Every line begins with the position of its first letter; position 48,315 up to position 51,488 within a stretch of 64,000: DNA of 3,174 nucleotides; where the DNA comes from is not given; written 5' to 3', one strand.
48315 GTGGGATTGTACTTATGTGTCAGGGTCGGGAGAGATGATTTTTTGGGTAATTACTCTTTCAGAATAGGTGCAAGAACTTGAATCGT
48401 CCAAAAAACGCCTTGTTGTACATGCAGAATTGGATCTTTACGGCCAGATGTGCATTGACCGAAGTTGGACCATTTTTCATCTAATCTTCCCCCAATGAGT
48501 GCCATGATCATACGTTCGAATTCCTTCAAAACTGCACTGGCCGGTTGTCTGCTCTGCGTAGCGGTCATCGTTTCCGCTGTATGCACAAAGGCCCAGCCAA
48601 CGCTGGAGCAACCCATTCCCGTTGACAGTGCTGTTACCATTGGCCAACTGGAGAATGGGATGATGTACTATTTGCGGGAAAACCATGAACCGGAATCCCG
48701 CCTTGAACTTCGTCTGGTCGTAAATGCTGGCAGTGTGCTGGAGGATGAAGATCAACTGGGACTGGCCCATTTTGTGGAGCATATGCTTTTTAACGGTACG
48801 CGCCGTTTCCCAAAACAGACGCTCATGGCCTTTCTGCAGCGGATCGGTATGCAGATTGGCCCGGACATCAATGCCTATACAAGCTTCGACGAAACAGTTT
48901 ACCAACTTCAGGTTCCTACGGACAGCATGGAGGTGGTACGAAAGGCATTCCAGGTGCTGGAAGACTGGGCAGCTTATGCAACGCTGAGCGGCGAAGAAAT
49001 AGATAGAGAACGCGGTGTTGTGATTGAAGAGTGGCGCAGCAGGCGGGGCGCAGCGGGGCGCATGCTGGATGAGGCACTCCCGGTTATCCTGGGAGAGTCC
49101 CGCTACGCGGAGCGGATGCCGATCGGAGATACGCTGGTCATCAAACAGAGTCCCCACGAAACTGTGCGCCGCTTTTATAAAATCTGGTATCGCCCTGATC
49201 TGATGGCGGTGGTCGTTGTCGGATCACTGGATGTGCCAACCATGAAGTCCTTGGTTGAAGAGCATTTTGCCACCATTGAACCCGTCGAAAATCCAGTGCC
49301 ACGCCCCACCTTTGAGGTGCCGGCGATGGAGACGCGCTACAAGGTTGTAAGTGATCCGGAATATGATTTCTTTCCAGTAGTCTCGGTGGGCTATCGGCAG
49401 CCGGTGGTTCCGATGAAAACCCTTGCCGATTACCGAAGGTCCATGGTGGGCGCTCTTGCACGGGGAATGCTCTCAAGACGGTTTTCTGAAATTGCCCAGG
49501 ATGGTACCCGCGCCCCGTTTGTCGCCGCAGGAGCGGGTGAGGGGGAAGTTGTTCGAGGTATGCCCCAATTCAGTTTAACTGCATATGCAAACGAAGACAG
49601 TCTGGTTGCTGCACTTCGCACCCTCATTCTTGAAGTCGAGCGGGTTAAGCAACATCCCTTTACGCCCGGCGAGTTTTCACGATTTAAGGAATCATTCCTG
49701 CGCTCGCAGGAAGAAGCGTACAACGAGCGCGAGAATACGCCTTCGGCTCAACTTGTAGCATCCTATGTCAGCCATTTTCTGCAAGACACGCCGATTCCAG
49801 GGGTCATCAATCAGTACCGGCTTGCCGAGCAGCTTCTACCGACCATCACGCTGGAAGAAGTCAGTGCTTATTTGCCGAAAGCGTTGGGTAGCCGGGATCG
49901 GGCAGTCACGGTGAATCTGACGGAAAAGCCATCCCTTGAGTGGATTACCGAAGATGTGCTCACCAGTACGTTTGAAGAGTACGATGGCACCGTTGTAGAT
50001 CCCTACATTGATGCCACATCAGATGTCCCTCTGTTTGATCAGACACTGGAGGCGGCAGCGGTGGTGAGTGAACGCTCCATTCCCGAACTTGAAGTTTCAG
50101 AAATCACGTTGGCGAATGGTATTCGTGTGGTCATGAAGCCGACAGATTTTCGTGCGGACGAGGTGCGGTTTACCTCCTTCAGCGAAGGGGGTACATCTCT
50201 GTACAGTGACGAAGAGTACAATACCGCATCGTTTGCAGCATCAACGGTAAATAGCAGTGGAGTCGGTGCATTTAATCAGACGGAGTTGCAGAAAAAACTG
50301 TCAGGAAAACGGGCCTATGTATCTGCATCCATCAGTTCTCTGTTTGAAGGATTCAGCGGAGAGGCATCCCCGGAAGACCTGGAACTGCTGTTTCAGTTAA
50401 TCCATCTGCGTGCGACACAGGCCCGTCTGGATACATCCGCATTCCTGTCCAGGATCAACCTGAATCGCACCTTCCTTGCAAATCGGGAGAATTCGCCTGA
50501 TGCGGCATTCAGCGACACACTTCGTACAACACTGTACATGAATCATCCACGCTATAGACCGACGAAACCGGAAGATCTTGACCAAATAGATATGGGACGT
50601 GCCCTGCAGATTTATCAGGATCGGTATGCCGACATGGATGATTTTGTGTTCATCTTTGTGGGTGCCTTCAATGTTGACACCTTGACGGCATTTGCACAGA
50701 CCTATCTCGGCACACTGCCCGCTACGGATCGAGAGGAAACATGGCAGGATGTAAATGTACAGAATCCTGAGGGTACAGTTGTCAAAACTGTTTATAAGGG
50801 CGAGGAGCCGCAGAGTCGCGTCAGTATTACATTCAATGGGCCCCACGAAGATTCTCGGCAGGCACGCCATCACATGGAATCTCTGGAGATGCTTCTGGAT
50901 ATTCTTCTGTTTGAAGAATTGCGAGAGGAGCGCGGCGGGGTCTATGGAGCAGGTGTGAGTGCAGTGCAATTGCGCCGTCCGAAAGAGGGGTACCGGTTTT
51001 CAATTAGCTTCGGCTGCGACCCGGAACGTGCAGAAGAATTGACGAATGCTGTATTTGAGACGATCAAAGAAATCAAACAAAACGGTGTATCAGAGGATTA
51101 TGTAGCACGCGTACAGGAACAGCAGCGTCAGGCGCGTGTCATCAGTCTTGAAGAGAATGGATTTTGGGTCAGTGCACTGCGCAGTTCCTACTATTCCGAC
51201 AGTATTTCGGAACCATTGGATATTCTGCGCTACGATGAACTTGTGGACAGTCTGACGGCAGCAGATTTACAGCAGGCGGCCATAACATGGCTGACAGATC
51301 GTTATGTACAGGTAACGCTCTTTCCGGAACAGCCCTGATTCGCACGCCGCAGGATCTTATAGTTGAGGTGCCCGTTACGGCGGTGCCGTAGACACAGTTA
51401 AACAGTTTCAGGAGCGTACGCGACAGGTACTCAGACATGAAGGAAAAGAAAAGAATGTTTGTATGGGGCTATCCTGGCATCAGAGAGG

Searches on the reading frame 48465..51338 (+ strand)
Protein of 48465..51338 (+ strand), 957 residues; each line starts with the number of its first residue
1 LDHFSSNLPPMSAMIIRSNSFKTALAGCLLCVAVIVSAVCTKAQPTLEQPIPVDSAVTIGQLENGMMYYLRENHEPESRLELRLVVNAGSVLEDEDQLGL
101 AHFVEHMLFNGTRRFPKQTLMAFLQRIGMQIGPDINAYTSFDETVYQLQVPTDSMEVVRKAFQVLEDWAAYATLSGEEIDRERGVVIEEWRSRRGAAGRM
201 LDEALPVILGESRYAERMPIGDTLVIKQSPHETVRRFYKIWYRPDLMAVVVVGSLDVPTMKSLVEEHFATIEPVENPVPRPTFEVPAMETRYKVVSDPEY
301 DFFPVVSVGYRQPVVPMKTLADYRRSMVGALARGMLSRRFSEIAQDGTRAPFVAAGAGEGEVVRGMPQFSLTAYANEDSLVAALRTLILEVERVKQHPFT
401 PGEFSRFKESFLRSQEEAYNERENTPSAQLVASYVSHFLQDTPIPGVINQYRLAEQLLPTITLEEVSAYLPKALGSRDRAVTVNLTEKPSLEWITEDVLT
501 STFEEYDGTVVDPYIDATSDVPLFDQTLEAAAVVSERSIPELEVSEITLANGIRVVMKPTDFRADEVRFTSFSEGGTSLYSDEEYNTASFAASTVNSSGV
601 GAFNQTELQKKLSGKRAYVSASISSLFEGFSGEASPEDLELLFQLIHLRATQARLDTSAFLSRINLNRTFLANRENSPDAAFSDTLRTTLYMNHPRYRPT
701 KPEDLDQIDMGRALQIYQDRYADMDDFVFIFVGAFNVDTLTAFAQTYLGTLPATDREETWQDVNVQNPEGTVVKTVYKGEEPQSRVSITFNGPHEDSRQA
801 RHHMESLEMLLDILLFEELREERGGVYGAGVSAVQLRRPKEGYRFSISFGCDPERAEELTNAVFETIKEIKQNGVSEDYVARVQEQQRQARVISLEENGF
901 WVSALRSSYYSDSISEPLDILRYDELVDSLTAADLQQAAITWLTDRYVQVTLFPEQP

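Call 34: search_protein_families(library=ncbifam, proteins=[window:48465-51338:+], max_evalue=0.00001)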
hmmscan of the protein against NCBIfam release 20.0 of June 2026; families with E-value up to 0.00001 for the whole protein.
window:48465-51338:+ (957 aa): 4 families
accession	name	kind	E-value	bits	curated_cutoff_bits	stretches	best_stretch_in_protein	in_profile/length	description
NF011681.0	PRK15101.1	equivalog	4e-21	74.8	765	1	61-293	48-275/961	pitrilysin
NF047421.1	YfmH_fam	equivalog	2.3e-15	56.7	250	1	99-270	61-220/425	EF-P 5-aminopentanol modification-associated protein YfmH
TIGR02110.1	PQQ_syn_pqqF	equivalog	6.6e-15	54.9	320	1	80-271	22-210/697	pyrroloquinoline quinone biosynthesis protein PqqF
NF047422.1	YfmF_fam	equivalog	1.3e-06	27.6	285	0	702-939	168-398/412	EF-P 5-aminopentanol modification-associated protein YfmF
